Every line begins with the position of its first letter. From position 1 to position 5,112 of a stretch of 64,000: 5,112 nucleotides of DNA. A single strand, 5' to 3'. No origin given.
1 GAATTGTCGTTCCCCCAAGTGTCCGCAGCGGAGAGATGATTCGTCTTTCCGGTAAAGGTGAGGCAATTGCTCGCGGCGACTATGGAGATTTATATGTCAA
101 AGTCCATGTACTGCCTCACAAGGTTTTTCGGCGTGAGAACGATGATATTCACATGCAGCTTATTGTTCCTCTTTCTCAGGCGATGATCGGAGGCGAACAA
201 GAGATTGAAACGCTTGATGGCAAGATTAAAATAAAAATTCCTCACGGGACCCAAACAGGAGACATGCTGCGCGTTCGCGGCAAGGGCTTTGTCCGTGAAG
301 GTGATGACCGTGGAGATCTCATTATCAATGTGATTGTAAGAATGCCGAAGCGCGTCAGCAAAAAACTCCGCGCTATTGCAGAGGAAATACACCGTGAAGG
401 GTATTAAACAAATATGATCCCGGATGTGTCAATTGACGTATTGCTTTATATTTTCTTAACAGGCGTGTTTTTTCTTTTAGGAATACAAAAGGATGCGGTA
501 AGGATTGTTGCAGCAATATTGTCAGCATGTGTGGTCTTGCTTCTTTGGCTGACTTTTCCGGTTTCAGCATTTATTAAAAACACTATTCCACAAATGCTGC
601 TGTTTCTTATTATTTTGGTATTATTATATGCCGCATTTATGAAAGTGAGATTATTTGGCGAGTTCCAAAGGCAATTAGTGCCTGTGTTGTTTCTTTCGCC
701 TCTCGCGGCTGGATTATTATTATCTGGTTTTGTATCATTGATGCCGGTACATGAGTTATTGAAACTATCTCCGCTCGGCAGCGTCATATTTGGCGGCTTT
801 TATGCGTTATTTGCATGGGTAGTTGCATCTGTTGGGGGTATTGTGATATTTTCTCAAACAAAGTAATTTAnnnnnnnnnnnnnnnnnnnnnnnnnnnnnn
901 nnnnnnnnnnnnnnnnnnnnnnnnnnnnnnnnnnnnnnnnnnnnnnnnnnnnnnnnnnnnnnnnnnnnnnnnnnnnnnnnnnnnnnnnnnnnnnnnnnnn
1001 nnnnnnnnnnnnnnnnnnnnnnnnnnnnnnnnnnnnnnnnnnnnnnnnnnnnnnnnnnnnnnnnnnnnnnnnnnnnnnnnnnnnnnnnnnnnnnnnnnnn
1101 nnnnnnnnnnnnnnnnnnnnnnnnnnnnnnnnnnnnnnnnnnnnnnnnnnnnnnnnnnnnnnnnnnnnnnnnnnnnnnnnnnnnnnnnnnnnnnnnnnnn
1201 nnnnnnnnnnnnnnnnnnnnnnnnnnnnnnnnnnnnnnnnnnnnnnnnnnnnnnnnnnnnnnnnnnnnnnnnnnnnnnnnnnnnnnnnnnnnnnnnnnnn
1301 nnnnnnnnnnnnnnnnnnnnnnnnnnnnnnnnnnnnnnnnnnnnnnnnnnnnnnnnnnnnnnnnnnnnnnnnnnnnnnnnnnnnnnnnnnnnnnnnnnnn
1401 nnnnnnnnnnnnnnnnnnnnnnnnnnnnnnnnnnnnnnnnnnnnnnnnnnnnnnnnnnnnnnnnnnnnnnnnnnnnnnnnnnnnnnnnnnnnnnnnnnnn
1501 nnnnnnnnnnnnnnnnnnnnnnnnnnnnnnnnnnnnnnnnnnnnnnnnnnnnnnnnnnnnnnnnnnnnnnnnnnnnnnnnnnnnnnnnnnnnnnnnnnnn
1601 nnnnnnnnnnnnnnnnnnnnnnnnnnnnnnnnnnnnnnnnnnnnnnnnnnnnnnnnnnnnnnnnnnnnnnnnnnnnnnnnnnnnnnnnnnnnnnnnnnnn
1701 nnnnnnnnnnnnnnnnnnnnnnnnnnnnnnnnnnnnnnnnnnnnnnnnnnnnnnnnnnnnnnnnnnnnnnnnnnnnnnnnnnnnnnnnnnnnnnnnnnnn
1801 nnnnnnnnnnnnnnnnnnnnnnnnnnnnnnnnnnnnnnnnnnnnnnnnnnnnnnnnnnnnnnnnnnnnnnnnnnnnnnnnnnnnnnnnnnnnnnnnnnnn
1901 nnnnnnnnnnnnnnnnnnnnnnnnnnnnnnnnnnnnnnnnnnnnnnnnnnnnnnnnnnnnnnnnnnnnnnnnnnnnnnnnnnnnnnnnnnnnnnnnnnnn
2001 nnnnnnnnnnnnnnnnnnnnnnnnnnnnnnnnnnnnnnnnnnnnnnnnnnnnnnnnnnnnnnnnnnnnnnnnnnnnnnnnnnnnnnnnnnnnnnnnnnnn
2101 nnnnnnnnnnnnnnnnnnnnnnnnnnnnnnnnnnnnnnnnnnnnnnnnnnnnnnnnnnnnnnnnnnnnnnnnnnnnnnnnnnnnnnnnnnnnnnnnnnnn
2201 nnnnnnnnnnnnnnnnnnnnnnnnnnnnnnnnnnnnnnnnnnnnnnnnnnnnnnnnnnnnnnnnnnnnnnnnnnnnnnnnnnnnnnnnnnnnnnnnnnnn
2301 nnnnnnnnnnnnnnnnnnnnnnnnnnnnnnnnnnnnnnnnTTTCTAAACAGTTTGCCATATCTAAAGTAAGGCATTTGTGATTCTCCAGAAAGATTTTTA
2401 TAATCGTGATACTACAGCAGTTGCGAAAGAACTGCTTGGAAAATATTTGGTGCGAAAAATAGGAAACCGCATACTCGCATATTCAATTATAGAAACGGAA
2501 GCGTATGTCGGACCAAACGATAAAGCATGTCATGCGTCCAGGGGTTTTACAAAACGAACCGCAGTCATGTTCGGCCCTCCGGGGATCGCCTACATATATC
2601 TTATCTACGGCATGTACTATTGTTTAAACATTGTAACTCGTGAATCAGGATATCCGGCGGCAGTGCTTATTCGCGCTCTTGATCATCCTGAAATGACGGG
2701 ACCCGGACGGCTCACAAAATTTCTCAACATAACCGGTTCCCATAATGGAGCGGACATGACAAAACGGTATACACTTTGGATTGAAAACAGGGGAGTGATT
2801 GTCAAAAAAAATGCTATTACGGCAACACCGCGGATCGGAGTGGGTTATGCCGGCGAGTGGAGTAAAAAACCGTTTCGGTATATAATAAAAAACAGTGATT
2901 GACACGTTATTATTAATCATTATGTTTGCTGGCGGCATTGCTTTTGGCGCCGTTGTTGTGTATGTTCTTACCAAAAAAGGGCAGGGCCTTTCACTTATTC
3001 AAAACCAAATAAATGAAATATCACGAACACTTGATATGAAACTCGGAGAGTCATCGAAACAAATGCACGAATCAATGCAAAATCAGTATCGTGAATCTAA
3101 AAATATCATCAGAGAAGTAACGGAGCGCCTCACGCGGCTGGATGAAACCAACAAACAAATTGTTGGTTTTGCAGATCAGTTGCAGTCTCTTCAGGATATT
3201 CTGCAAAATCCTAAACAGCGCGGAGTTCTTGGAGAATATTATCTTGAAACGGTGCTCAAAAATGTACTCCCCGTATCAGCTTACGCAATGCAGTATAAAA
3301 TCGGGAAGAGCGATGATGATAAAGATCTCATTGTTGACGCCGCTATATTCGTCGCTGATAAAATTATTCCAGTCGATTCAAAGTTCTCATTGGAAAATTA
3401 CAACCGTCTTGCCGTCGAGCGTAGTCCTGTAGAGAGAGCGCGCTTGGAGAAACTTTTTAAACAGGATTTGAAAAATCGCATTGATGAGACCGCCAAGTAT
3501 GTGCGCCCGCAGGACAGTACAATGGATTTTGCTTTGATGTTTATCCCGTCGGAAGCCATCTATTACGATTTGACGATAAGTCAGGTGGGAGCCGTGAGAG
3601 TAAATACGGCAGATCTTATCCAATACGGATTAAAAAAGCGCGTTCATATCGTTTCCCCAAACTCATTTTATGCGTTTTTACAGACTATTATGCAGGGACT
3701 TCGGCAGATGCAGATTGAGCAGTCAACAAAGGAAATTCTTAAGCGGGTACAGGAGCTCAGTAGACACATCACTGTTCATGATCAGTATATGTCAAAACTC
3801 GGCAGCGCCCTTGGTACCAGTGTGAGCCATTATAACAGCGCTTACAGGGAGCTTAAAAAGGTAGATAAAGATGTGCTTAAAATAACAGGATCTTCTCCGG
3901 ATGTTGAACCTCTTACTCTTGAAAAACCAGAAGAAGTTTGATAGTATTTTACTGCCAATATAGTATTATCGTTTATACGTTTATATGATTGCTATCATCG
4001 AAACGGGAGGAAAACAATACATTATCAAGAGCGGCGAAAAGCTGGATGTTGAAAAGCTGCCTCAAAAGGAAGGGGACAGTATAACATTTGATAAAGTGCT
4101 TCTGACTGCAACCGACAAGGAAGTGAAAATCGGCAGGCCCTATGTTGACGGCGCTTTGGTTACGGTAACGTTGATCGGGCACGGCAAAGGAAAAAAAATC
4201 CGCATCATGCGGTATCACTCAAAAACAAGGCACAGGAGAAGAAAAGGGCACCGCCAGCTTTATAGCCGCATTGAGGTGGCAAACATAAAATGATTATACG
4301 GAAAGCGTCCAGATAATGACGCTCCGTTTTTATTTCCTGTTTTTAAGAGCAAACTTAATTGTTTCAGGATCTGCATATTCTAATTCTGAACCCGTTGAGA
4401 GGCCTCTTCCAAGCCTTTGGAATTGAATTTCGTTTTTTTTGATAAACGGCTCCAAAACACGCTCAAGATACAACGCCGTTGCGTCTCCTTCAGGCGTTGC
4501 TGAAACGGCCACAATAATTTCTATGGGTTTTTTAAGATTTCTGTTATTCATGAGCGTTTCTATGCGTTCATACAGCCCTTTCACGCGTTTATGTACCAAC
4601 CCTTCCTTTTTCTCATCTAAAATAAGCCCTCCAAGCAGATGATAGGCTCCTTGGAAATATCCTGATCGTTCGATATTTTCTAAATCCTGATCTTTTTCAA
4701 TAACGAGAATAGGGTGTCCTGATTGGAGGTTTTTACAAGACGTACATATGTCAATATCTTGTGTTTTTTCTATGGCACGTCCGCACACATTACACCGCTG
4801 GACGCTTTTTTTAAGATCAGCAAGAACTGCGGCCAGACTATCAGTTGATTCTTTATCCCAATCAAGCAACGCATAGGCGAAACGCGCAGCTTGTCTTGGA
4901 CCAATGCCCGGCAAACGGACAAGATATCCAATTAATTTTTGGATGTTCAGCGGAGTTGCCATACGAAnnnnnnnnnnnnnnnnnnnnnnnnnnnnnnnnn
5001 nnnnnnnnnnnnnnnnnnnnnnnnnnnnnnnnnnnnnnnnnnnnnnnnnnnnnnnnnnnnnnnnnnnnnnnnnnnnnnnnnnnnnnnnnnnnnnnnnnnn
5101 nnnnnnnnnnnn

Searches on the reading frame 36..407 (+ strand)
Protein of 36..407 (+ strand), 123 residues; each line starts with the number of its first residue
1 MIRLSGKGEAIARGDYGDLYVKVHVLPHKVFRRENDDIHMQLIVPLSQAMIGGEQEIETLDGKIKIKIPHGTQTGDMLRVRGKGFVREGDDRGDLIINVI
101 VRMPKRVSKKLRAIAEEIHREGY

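Call 14: search_protein_families(library=pfam, proteins=[window:36-407:+], max_evalue=0.001)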
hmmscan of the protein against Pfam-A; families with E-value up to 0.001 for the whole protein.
window:36-407:+ (123 aa): 1 family
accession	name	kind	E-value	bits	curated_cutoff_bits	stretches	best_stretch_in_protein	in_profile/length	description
PF01556.23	DnaJ_C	-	4.7e-32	111.6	26.6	1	2-104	48-152/152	DnaJ C terminal domain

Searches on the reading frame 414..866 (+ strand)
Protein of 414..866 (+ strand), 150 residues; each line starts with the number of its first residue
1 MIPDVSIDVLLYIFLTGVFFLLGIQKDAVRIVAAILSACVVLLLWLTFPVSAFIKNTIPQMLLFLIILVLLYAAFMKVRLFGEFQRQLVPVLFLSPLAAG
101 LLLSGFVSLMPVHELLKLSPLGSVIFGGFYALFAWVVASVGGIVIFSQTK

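Call 14: search_protein_families(library=pfam, proteins=[window:414-866:+], max_evalue=0.001)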
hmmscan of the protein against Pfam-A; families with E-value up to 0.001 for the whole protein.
window:414-866:+ (150 aa): 0 families

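Call 69: find_encoding_contigs(protein=window:414-866:+, flank=10000, max_places=1)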
Protein window:414-866:+ (150 aa): 23 contigs read that carry it; 1 place shown.
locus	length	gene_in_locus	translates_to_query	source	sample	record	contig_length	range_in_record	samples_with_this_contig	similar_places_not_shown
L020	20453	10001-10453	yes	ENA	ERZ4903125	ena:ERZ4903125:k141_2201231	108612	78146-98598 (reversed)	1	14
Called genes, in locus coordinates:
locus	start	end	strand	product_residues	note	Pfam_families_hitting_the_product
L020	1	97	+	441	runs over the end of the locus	-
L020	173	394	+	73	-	PF01176:eIF-1a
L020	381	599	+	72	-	PF00444:Ribosomal_L36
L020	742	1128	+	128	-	PF00416:Ribosomal_S13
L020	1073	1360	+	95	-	-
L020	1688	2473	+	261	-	PF00163:Ribosomal_S4, PF01479:S4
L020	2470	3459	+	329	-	PF01193:RNA_pol_L, PF13656:RNA_pol_L_2 (faint), PF01000:RNA_pol_A_bac, PF03118:RNA_pol_A_CTD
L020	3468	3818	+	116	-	PF01196:Ribosomal_L17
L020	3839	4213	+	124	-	PF00572:Ribosomal_L13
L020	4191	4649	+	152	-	PF00380:Ribosomal_S9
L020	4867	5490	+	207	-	PF01628:HrcA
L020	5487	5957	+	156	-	PF01025:GrpE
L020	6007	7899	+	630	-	PF00012:HSP70, PF06723:MreB_Mbl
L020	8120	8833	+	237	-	-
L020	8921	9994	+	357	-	PF00226:DnaJ, PF01556:DnaJ_C, PF00684:DnaJ_CXXCXGXG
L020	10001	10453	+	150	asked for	-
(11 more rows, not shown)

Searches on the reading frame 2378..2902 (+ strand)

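Call 14: search_protein_families(library=pfam, proteins=[window:2378-2902:+], max_evalue=0.001)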
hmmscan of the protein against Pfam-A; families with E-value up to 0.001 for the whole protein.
window:2378-2902:+ (174 aa): 1 family
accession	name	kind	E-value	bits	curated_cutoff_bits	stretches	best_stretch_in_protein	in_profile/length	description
PF02245.21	Pur_DNA_glyco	-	4.6e-56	189.5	27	2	6-102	1-95/181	Methylpurine-DNA glycosylase (MPG)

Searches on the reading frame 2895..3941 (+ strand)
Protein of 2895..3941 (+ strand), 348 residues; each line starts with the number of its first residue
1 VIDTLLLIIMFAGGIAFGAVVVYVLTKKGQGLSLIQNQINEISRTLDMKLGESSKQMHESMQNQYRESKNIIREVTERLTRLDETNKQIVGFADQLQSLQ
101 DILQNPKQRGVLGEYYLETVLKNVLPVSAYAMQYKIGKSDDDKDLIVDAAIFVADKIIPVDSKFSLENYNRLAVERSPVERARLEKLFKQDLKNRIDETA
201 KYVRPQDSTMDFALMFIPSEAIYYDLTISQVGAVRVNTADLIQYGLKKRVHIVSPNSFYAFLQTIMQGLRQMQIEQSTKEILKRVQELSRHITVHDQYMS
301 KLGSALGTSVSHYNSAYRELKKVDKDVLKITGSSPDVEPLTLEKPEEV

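Call 14: search_protein_families(library=pfam, proteins=[window:2895-3941:+], max_evalue=0.001)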
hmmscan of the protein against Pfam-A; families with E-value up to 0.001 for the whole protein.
window:2895-3941:+ (348 aa): 1 family
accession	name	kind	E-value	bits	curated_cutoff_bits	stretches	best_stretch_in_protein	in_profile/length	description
PF02646.22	RmuC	-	9.1e-51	173.1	26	1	49-321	9-271/291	RmuC family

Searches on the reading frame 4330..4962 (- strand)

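Call 14: search_protein_families(library=pfam, proteins=[window:4330-4962:-], max_evalue=0.001)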
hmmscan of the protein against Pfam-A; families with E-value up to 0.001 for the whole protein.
window:4330-4962:- (210 aa): 4 families
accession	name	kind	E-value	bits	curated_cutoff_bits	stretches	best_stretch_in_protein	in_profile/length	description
PF21176.3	RecR_HhH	-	1.9e-10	40.8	27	1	7-49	1-43/45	RecR, helix-hairpin-helix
PF13662.12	Toprim_4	-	2.5e-09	37.6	25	1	85-169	3-73/85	Toprim domain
PF21175.2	RecR_C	-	7e-08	32.2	22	1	187-210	1-24/24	RecR, C-terminal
PF01751.28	Toprim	-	2.1e-07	31.5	23.1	1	85-181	2-93/96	Toprim domain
